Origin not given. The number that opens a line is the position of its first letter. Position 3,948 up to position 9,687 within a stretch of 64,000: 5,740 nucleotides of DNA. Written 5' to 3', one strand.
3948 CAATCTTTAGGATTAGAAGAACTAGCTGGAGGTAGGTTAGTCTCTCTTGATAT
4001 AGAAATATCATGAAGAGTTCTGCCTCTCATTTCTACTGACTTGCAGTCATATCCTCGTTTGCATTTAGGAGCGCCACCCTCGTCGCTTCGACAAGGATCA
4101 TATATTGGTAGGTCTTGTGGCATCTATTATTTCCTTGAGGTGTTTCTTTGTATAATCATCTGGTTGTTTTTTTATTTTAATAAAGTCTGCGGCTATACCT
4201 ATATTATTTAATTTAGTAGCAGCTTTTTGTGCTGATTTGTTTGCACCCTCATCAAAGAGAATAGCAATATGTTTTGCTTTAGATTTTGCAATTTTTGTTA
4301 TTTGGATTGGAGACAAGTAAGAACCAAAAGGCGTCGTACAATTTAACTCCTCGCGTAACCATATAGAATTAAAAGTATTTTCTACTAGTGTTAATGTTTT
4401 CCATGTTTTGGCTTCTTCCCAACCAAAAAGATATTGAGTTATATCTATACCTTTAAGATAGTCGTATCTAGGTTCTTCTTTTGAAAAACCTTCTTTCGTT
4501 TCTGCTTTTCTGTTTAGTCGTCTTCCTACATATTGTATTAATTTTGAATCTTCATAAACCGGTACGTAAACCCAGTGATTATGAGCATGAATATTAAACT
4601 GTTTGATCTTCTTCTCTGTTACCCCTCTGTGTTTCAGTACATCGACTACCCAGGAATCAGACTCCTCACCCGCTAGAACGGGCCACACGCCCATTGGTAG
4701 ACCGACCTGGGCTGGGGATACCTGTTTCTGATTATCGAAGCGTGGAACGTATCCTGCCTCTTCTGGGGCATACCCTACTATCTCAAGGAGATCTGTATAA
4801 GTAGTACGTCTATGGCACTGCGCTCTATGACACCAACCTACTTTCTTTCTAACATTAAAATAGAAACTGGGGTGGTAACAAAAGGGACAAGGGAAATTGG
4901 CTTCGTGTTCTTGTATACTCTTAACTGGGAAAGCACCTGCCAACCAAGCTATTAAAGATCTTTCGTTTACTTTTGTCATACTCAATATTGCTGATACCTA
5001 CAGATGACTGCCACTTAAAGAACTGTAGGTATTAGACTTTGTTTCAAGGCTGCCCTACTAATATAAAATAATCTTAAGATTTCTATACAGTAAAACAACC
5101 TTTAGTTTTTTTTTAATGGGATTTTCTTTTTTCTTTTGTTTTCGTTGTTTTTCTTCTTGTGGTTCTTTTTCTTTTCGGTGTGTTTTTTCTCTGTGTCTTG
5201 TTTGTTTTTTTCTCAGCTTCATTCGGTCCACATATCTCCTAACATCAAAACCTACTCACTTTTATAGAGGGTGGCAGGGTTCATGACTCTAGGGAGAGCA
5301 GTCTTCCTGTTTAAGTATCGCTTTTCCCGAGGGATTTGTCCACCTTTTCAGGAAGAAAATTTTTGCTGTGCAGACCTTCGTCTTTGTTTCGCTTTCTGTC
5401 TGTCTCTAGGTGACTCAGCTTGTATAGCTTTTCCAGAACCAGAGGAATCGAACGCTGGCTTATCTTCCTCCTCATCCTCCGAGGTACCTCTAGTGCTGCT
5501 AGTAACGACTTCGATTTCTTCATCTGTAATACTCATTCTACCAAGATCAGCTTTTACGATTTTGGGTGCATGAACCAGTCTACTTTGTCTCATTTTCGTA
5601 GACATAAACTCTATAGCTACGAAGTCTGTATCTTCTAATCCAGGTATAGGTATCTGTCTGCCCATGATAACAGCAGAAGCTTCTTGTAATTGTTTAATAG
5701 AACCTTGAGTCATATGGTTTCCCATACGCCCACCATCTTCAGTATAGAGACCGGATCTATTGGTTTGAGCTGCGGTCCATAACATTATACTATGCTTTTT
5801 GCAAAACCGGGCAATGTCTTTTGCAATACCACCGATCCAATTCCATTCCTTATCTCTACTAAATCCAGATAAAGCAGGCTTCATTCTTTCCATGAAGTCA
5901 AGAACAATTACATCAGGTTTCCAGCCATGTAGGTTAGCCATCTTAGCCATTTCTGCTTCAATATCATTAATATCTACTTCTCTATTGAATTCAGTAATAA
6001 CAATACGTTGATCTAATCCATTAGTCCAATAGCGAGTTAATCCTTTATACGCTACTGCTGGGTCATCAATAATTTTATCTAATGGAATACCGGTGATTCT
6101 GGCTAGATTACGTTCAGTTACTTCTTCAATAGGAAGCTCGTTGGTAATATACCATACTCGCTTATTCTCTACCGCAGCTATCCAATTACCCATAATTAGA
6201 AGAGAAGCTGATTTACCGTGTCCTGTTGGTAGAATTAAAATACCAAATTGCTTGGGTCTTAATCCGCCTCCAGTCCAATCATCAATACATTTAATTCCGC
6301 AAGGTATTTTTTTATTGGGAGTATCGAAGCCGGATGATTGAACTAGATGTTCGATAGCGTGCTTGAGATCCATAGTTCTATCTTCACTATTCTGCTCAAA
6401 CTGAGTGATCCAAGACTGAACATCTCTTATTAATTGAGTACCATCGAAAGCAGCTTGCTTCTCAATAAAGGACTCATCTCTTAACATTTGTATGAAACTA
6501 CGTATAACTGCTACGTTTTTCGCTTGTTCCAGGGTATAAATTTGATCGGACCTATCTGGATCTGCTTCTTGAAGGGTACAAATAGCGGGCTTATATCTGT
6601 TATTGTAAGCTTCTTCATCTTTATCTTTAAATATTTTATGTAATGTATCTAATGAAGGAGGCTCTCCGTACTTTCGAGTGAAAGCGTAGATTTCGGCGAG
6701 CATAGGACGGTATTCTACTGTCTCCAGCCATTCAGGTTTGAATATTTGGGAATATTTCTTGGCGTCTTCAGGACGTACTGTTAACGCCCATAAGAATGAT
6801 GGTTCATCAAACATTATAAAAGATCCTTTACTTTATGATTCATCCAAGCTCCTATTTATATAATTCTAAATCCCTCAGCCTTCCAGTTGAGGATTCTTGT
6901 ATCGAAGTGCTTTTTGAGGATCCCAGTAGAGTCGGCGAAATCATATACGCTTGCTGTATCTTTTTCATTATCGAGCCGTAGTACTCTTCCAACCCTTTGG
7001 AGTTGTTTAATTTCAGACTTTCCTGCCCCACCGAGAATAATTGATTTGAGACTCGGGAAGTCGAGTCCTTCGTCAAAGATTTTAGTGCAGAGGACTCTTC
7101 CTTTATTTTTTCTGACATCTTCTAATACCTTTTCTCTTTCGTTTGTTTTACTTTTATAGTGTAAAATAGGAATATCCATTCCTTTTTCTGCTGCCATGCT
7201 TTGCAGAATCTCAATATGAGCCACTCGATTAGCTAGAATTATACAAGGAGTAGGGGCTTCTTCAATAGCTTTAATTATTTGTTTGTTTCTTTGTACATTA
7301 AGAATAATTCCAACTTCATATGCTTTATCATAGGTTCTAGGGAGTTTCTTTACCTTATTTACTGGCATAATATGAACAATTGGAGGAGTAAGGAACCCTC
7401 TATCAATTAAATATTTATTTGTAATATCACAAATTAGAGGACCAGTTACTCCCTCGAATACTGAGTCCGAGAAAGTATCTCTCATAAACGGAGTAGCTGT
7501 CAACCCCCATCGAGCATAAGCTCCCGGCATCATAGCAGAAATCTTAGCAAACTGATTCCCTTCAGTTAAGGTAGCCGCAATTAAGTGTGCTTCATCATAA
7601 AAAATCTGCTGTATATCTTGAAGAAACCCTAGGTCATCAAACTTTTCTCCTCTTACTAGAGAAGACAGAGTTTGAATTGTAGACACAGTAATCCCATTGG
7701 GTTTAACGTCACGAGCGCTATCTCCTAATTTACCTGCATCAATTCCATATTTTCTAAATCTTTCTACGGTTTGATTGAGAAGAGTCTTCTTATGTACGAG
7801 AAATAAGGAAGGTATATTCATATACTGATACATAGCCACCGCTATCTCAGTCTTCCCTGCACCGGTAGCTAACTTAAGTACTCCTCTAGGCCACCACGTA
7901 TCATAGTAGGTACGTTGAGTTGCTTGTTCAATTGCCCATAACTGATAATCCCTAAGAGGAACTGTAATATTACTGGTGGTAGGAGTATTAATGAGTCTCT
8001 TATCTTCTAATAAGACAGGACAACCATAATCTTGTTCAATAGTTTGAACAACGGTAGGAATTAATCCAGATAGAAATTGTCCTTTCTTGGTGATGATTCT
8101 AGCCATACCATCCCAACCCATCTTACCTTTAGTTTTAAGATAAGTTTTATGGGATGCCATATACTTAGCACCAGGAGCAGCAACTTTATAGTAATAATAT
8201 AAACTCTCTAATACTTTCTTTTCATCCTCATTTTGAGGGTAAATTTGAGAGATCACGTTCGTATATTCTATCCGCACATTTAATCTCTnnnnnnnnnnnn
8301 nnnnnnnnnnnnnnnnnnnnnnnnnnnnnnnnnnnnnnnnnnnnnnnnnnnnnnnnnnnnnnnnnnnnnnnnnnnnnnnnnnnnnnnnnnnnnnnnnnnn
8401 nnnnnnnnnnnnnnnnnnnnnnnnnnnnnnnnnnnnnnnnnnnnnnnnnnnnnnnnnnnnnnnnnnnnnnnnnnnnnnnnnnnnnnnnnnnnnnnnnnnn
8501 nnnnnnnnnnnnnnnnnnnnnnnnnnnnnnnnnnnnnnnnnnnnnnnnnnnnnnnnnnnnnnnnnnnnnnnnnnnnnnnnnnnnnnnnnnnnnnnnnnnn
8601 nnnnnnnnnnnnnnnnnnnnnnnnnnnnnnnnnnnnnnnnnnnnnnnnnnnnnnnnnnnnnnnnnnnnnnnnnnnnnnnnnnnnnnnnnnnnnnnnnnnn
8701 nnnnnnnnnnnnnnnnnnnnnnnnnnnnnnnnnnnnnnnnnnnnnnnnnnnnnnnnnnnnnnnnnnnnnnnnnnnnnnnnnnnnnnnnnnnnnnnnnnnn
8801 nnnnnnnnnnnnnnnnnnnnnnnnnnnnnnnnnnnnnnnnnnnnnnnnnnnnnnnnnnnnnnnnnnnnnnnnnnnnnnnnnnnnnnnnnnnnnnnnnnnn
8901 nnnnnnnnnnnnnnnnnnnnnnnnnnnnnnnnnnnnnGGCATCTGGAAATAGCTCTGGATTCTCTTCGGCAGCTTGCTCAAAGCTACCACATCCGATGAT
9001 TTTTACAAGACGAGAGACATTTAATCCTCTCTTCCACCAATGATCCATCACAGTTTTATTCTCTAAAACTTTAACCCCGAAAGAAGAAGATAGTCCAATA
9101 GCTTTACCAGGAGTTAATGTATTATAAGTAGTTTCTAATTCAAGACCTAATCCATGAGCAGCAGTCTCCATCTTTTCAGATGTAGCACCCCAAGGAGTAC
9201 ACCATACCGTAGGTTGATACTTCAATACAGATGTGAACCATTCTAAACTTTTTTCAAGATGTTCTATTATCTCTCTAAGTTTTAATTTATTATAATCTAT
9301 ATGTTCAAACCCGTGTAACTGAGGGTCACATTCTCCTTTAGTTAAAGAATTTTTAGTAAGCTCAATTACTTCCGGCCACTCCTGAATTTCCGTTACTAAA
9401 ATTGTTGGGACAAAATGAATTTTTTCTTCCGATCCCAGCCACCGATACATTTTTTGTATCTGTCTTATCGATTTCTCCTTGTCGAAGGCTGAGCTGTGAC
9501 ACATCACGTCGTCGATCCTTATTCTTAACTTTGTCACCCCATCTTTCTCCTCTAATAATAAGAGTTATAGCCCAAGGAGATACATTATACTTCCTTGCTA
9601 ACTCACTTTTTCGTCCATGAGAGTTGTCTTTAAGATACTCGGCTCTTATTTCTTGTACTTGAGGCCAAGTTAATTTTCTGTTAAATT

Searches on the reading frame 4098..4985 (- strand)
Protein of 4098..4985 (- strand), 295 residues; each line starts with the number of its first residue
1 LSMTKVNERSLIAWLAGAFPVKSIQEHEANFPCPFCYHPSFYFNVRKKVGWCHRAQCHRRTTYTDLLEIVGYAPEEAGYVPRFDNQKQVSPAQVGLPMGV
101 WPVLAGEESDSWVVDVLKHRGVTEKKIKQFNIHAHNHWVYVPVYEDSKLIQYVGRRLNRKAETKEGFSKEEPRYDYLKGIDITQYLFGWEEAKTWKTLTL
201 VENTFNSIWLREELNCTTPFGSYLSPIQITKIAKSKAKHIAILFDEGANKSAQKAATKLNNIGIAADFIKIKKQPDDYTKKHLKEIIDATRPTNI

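Call 30: search_protein_families(library=phrogs, max_evalue=0.001, proteins=[window:4098-4985:-])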
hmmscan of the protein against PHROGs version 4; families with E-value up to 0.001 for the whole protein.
window:4098-4985:- (295 aa): 1 family
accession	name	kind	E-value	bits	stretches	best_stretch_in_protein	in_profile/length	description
phrog_47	-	DNA, RNA and nucleotide metabolism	1.1e-16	61.6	1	22-287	44-330/947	DNA primase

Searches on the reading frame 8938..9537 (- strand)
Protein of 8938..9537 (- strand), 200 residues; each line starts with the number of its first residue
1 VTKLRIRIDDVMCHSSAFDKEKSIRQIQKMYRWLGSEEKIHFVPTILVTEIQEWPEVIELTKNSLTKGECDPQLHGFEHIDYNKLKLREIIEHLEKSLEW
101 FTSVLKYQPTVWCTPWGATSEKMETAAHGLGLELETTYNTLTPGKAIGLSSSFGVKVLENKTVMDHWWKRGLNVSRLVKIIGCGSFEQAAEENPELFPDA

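Call 91: search_protein_families(library=pfam, max_evalue=0.01, proteins=[window:8938-9537:-])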
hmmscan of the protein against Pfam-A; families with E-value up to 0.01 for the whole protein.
window:8938-9537:- (200 aa): 1 family
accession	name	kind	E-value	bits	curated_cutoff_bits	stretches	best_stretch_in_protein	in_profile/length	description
PF01522.26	Polysacc_deac_1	-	3.2e-07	30.8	23.1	1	60-133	50-122/124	Polysaccharide deacetylase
